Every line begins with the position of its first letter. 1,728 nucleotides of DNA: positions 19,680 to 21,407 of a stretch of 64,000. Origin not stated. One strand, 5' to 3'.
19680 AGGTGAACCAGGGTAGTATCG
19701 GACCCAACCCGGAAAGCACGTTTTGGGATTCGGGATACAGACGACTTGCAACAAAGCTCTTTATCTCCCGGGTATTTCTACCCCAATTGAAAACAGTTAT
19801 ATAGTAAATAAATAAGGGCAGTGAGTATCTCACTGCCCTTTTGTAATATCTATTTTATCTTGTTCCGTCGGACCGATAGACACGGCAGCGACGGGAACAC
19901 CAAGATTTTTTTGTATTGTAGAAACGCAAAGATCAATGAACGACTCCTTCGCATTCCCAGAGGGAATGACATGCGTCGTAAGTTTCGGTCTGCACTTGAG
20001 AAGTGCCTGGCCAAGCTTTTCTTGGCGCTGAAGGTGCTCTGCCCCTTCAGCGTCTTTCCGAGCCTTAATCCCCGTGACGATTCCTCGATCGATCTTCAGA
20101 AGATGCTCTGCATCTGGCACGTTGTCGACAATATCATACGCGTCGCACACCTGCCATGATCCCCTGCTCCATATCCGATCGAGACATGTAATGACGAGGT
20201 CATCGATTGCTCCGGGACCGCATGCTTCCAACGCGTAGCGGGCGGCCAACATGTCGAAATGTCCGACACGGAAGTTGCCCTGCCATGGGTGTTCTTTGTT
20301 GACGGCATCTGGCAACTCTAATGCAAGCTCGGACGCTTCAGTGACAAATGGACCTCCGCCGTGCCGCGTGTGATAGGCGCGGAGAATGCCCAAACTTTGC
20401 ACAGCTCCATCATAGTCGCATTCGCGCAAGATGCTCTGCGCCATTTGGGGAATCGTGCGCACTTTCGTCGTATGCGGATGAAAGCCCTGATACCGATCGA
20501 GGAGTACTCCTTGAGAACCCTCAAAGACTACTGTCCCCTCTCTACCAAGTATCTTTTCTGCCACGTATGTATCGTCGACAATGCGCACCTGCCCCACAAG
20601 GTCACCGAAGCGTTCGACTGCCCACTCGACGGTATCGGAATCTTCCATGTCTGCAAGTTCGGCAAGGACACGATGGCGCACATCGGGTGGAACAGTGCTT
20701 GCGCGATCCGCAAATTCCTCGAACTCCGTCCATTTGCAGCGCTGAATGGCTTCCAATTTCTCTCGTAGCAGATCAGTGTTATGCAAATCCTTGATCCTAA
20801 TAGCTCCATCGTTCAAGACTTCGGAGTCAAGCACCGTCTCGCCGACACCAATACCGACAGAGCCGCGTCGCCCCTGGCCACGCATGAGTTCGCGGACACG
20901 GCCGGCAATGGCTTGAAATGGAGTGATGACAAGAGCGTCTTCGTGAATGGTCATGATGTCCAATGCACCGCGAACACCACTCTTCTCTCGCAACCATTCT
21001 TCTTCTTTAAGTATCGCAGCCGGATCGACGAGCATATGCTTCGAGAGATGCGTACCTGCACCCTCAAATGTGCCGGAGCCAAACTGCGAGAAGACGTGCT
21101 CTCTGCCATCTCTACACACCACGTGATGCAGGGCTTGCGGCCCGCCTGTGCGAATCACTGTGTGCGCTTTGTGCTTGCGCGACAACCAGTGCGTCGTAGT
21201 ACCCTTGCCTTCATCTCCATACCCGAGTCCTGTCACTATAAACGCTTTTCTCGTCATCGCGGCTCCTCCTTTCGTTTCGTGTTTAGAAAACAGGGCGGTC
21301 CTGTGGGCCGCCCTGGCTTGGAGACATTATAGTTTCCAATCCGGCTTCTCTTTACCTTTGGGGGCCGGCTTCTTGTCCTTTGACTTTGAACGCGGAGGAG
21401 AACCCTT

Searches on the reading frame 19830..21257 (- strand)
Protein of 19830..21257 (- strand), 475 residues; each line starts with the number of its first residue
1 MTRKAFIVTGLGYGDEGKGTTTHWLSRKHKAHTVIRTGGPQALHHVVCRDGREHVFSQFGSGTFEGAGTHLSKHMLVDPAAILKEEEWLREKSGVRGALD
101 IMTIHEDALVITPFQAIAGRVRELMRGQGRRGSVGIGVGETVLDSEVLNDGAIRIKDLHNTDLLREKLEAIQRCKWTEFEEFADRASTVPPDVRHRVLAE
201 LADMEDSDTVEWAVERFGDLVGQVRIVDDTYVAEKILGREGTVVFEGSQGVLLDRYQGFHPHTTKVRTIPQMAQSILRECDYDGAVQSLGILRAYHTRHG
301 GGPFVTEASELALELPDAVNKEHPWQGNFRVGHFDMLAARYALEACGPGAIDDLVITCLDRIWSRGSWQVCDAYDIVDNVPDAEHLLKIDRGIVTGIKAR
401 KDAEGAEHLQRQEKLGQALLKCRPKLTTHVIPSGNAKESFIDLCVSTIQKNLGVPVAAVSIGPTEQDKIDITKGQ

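Call 3: search_protein_families(library=pfam, proteins=[window:19830-21257:-], max_evalue=0.1)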
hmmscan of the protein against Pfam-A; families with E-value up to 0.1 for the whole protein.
window:19830-21257:- (475 aa): 1 family
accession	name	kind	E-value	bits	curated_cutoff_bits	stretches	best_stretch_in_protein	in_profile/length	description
PF00709.27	Adenylsucc_synt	-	7.9e-49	166.9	27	1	7-387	1-344/416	Adenylosuccinate synthetase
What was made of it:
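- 19830..21257 (-): PurA-like (adenylosuccinate-synthetase-family) ligase. This is the constant neighbour of NT600. Call 3: PF00709, E 8e-49.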

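Call 4: search_protein_families(library=ncbifam, proteins=[window:19830-21257:-], max_evalue=0.1)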
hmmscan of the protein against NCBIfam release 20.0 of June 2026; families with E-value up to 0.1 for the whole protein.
window:19830-21257:- (475 aa): 6 families
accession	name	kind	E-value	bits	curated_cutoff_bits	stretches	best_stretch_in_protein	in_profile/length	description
NF002223.0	PRK01117.1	equivalog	2.1e-39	135.6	402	1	4-378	2-351/430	adenylosuccinate synthase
TIGR00184.1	purA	equivalog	1.3e-34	119.8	395.55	1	7-376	1-345/425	adenylosuccinate synthase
NF010355.0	PRK13783.1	equivalog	9.8e-29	100.7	445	1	7-379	4-342/404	adenylosuccinate synthase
NF003295.0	PRK04293.1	equivalog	1e-21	77.2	368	2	233-364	160-287/337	adenylosuccinate synthetase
NF010357.0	PRK13785.1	equivalog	5.4e-20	71.5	700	1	8-320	5-302/455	adenylosuccinate synthase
NF038379.2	amino_Aden_PurZ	exception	4.1e-11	42.7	300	1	7-346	3-292/293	succino-amino-deoxyadenylate synthase PurZ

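Call 20: search_protein_families(library=padloc, proteins=[window:19830-21257:-], max_evalue=0.01)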
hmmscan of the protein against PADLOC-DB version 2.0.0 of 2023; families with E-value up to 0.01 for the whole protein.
window:19830-21257:- (475 aa): 0 families

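Call 45: search_solved_structures(query=window:19830-21257:-, max_evalue=0.001, show_alignments=1)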
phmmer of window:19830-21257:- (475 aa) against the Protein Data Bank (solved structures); distinct sequences matched with E-value up to 0.001: 22.
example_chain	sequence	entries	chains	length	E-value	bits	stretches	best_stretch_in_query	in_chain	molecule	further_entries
4m0g_A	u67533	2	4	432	1.7e-23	86.3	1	5-381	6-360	Adenylosuccinate synthetase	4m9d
1cg3_A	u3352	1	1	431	2.3e-19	72.7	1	7-378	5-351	PROTEIN (ADENYLOSUCCINATE SYNTHETASE)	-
1kjx_A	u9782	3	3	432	3.3e-19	72.1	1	7-378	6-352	Adenylosuccinate Synthetase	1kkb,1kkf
1ade_A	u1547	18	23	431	3.3e-19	72.1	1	7-378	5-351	ADENYLOSUCCINATE SYNTHETASE | PROTEIN (ADENYLOSUCCINATE SYNTHETASE)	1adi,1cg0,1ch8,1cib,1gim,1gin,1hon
1cg4_A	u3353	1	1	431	5.7e-19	71.4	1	7-378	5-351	PROTEIN (ADENYLOSUCCINATE SYNTHETASE)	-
3hid_A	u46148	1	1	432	1e-18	70.5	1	4-375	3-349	Adenylosuccinate synthetase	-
1cg1_A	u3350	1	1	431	1.2e-18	70.3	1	7-378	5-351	PROTEIN (ADENYLOSUCCINATE SYNTHETASE)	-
3ue9_A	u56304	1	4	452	1.9e-18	69.6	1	6-168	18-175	Adenylosuccinate synthetase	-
6bs7_A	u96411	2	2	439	1.2e-15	60.4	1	4-360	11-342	Adenylosuccinate synthetase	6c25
6jrq_A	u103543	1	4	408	2e-15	59.7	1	8-365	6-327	Adenylosuccinate synthetase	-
3r7t_A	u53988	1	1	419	1.5e-14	56.8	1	3-376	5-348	Adenylosuccinate synthetase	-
9f17_A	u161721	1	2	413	6.8e-12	48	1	242-375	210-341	Adenylosuccinate synthetase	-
6zxq_A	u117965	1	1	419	9.3e-12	47.6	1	242-375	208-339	Adenylosuccinate synthetase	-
7pvo_A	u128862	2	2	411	1e-11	47.5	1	242-375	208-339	Adenylosuccinate synthetase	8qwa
5k7x_A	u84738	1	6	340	1.3e-11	47.1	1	239-375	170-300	Adenylosuccinate synthetase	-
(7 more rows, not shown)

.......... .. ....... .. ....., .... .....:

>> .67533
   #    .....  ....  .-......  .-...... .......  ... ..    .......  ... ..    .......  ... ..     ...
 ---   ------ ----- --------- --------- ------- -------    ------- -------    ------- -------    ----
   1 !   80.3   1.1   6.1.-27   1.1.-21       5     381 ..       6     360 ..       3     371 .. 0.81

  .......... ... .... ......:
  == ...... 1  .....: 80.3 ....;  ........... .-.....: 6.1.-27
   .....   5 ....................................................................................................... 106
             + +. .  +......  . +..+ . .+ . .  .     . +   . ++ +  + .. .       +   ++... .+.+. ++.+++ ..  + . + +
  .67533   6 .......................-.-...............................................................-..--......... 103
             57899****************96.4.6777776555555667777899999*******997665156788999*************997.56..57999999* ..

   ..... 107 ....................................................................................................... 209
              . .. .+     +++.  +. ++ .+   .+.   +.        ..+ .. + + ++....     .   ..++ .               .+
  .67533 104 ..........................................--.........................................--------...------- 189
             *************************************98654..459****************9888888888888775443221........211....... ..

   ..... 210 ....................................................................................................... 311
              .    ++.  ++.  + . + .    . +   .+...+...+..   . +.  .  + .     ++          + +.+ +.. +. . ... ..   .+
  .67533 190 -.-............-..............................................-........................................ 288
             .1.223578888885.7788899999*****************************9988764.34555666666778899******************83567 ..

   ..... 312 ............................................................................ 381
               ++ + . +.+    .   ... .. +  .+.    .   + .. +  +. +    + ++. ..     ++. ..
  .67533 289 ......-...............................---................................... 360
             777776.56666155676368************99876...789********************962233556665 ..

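Call 54: search_protein_families(library=phrogs, proteins=[window:19830-21257:-], max_evalue=0.01)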
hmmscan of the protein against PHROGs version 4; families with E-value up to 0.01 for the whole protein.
window:19830-21257:- (475 aa): 1 family
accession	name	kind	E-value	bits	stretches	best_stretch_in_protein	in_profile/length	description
phrog_1211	-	DNA, RNA and nucleotide metabolism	1.2e-63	216.5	1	4-469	3-412/414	2-aminooxy adenylosuccinate synthetase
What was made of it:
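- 19830..21257 (-): Call 54: phrog_1211, E 1e-63.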

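Call 67: search_solved_structures(query=A6, max_evalue=1e-10, show_alignments=5)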
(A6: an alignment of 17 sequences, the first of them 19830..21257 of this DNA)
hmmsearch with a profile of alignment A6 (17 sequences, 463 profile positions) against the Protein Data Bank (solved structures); distinct sequences matched with E-value up to 1e-10: 22.
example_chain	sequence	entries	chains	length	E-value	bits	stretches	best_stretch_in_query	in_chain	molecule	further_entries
1kjx_A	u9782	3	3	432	6.5e-49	170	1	7-461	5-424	Adenylosuccinate Synthetase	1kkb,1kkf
1ade_A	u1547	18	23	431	7.6e-49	169.8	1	7-461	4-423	ADENYLOSUCCINATE SYNTHETASE | PROTEIN (ADENYLOSUCCINATE SYNTHETASE)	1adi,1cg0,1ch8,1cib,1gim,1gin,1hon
3hid_A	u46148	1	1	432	7.8e-49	169.8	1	5-461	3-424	Adenylosuccinate synthetase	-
1cg3_A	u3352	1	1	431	1.1e-48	169.3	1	7-461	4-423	PROTEIN (ADENYLOSUCCINATE SYNTHETASE)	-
1cg4_A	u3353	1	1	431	2e-48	168.4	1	7-461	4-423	PROTEIN (ADENYLOSUCCINATE SYNTHETASE)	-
1cg1_A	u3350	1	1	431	8.8e-48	166.3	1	7-461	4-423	PROTEIN (ADENYLOSUCCINATE SYNTHETASE)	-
6bs7_A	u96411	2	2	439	2.1e-43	151.9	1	3-461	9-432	Adenylosuccinate synthetase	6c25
9f17_A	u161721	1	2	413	6.5e-43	150.2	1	5-384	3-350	Adenylosuccinate synthetase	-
7pvo_A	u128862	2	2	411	1.2e-42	149.4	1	7-462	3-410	Adenylosuccinate synthetase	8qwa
6zxq_A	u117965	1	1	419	1.3e-42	149.2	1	7-462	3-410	Adenylosuccinate synthetase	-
3ue9_A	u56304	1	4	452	7.5e-42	146.7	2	7-169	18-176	Adenylosuccinate synthetase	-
4m0g_A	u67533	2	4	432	1.8e-41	145.5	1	7-459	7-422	Adenylosuccinate synthetase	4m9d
6jrq_A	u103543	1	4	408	2.1e-40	141.9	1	9-378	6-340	Adenylosuccinate synthetase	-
3r7t_A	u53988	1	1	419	1.7e-38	135.7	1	3-385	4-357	Adenylosuccinate synthetase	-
5i33_A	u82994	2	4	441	1.3e-36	129.4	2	213-461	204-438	Adenylosuccinate synthetase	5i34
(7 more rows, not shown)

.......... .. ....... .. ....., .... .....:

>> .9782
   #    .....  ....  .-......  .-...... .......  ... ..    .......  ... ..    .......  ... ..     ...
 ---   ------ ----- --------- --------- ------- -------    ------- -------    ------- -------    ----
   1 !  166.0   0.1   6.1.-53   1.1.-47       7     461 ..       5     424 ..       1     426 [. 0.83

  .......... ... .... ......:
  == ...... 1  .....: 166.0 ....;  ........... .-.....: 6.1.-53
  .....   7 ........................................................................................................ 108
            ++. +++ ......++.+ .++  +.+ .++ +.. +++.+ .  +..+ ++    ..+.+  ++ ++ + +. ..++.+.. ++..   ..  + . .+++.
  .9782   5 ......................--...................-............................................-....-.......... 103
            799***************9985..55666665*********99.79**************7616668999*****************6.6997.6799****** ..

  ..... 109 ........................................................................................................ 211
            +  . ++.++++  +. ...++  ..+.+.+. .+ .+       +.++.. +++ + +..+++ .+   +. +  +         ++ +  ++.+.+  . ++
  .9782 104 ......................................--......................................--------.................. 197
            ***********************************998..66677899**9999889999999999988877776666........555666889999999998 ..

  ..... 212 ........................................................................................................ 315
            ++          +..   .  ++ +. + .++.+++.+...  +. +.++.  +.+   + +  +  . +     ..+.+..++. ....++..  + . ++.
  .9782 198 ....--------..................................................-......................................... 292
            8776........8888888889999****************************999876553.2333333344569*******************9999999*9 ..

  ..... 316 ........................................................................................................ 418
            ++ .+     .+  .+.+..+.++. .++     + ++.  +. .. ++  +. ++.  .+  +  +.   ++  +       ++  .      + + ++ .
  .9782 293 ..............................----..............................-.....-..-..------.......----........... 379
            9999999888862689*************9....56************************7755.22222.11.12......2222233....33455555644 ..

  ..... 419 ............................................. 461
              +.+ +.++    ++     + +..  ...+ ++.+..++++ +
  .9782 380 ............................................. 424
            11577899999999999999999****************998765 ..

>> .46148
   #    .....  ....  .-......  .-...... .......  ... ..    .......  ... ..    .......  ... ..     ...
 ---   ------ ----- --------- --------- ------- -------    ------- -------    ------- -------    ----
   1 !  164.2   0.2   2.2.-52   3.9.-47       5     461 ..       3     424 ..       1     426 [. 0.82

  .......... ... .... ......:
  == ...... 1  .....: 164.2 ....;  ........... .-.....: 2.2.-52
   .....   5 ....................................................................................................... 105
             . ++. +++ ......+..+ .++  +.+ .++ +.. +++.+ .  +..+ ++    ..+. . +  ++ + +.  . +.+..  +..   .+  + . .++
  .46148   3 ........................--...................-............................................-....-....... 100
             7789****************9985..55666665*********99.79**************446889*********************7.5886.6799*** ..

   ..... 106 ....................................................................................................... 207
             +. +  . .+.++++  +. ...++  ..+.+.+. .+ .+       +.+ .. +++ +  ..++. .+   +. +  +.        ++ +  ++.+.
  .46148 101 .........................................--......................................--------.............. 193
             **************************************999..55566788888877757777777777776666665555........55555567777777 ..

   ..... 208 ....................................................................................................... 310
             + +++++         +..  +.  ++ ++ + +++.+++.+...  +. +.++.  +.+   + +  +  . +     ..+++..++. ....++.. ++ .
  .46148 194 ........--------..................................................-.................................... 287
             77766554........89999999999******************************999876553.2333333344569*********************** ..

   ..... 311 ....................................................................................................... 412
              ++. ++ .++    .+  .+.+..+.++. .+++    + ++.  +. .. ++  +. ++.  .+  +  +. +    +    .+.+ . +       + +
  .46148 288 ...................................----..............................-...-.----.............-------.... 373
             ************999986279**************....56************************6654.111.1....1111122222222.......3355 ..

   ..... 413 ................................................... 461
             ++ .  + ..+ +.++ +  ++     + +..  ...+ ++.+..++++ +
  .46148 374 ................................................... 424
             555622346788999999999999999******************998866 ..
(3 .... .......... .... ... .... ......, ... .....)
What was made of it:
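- The PurA-like enzyme keeps its NTP-binding and catalytic residues but has a remodelled substrate pocket (call 67).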
